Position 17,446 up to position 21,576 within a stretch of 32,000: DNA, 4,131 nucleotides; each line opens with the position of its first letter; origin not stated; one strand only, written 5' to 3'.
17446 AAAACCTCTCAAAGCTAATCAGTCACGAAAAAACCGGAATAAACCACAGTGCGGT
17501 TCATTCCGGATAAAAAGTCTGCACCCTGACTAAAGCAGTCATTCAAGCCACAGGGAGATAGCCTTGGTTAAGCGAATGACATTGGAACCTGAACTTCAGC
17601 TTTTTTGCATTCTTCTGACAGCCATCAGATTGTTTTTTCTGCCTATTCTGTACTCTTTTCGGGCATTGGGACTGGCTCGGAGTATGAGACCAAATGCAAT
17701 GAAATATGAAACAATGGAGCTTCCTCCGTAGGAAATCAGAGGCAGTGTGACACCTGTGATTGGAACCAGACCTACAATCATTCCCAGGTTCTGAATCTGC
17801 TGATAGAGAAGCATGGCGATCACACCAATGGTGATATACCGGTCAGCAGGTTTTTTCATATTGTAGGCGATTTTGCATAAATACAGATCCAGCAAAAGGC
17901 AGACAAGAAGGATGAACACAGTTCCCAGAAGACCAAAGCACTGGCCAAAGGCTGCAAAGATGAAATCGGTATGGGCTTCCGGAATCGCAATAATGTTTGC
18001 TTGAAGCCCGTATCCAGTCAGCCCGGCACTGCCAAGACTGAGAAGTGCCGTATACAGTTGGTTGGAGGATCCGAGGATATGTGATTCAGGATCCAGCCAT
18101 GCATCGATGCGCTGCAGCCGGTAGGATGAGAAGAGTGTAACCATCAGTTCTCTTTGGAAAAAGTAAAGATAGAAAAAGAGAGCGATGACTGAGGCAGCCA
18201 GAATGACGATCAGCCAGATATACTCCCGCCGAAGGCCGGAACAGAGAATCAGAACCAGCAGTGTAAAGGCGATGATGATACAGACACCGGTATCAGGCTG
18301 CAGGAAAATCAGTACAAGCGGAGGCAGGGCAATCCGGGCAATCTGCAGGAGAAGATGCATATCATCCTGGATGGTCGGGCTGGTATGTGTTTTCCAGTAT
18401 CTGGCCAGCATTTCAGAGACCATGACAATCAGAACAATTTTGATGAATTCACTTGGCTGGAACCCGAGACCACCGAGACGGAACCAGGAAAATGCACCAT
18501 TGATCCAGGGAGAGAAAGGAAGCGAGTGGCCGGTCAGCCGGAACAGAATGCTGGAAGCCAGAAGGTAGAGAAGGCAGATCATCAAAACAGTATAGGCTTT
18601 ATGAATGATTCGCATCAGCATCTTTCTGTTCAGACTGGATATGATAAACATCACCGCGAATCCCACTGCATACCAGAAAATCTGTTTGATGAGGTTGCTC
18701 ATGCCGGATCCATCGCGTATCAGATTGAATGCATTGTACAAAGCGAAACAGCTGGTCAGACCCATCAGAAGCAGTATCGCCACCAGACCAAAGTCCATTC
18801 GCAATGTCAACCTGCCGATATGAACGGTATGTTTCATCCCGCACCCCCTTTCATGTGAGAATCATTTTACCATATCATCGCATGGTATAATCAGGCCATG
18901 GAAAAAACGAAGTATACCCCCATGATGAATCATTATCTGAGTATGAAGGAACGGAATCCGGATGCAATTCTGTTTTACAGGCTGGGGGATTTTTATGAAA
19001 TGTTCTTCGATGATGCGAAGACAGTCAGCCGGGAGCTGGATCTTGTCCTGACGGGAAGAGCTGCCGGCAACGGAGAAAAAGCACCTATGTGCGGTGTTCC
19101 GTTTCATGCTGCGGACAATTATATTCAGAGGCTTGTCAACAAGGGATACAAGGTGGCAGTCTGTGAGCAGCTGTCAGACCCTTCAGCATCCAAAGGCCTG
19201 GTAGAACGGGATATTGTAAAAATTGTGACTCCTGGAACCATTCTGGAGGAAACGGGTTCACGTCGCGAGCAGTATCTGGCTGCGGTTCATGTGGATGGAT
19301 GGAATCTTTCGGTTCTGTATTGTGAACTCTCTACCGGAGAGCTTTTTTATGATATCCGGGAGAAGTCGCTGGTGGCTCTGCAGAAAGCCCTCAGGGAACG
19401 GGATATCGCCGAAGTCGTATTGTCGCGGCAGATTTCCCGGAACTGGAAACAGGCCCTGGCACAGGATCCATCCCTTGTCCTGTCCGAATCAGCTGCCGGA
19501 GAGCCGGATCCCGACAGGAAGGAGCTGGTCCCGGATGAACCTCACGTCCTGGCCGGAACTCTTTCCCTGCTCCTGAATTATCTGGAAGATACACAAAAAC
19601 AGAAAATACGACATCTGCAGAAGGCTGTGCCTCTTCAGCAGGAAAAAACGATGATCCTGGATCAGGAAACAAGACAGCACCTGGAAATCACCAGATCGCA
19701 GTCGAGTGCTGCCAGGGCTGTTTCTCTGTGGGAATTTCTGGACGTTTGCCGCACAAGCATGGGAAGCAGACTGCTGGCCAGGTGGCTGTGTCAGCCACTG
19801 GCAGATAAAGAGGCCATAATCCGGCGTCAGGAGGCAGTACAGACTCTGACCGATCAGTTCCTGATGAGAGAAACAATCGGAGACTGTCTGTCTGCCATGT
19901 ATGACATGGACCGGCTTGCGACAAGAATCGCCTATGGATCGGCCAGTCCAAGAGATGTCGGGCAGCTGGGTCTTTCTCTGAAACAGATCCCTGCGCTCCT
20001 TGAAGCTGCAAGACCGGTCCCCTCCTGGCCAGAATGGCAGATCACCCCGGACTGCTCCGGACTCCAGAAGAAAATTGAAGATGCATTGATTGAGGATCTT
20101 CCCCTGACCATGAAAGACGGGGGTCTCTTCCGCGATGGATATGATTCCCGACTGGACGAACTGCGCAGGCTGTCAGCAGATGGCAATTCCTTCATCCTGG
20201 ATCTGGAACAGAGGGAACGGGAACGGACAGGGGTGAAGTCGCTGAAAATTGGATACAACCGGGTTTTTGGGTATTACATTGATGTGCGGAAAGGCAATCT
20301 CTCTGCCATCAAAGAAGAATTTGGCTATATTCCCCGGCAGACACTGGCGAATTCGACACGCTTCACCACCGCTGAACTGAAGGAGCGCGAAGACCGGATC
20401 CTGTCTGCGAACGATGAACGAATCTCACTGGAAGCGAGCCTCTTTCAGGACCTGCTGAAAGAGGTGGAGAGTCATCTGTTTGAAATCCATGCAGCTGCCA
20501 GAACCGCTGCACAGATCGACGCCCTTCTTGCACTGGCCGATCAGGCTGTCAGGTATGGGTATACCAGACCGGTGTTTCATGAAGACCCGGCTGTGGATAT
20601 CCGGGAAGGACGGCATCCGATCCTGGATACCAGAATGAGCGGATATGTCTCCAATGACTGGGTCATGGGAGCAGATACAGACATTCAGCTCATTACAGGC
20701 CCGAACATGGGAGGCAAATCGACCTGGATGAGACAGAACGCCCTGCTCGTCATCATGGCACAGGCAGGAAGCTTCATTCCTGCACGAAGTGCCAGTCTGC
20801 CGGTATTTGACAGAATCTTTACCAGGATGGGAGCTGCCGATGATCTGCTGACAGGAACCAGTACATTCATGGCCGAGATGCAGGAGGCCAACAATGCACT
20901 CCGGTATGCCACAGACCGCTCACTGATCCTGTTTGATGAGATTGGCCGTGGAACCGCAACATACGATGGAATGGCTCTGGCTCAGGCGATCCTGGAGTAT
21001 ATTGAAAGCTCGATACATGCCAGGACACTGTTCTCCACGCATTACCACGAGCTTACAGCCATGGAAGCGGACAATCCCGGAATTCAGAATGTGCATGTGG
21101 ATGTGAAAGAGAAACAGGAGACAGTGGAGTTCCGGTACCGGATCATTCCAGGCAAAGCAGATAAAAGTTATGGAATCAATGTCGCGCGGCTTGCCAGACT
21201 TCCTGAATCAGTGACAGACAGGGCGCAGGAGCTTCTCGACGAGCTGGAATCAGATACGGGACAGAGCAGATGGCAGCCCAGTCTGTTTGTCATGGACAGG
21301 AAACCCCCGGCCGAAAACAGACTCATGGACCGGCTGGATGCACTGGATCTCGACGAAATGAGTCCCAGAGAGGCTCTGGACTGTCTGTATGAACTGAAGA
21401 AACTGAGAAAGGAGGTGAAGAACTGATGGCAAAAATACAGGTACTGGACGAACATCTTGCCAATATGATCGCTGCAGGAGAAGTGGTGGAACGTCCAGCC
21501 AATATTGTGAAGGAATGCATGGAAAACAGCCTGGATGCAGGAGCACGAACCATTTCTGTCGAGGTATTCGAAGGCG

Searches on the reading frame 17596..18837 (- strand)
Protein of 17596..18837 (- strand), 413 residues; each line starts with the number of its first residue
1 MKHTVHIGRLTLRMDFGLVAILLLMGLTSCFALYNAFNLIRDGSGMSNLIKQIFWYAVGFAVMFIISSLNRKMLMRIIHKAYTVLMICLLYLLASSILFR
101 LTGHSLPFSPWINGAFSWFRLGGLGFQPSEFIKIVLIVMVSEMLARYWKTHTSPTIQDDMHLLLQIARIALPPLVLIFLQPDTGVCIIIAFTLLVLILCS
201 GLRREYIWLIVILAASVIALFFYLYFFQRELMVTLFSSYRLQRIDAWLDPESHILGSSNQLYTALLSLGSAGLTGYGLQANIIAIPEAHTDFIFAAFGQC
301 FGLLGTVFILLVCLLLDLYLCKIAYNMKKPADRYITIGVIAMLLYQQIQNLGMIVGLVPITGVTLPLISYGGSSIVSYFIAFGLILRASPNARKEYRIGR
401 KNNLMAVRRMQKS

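Call 7: search_protein_families(library=pfam, proteins=[window:17596-18837:-])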
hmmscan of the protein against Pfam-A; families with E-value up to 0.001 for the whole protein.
window:17596-18837:- (413 aa): 1 family
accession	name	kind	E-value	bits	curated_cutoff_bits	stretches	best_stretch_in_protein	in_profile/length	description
PF01098.24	FTSW_RODA_SPOVE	-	1.9e-72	244.7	26.4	1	16-392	5-354/356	Cell cycle protein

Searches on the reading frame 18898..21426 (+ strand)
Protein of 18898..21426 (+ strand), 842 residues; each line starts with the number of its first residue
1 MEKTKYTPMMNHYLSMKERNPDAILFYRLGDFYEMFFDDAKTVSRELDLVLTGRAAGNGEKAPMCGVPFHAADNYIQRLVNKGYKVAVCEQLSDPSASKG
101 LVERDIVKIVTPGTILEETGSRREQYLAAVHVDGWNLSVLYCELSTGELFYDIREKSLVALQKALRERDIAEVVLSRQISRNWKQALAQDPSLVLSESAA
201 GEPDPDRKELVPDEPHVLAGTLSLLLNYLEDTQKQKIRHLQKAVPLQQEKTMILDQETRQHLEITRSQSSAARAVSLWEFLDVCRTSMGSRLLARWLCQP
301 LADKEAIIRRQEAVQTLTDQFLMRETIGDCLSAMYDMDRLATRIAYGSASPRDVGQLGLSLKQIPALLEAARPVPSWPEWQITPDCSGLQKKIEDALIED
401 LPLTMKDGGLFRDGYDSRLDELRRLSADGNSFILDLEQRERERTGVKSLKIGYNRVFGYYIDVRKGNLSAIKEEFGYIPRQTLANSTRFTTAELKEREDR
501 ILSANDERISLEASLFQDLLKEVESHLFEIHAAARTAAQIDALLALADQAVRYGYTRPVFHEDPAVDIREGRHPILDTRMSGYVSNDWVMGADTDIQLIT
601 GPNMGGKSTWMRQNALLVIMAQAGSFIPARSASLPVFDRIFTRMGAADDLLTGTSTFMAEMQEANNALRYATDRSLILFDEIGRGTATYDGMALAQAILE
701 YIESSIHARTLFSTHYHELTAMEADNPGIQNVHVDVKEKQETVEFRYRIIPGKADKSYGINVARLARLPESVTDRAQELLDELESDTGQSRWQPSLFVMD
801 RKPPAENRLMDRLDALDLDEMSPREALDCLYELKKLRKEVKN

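Call 7: search_protein_families(library=pfam, proteins=[window:18898-21426:+])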
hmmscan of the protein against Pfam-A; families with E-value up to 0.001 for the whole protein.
window:18898-21426:+ (842 aa): 5 families
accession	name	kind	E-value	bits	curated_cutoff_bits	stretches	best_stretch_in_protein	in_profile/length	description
PF00488.27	MutS_V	-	4.8e-80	268.4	30.2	1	598-784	2-188/188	MutS domain V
PF01624.25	MutS_I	-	1.3e-45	154.6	20.6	1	7-118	1-112/113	MutS domain I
PF05192.23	MutS_III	-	3.7e-44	151.8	34.1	1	258-547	2-194/194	MutS domain III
PF05190.23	MutS_IV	-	4.8e-28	97.7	22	1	414-506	1-91/92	MutS family domain IV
PF05188.22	MutS_II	-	0.00021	22.1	25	0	125-241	1-133/133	MutS domain II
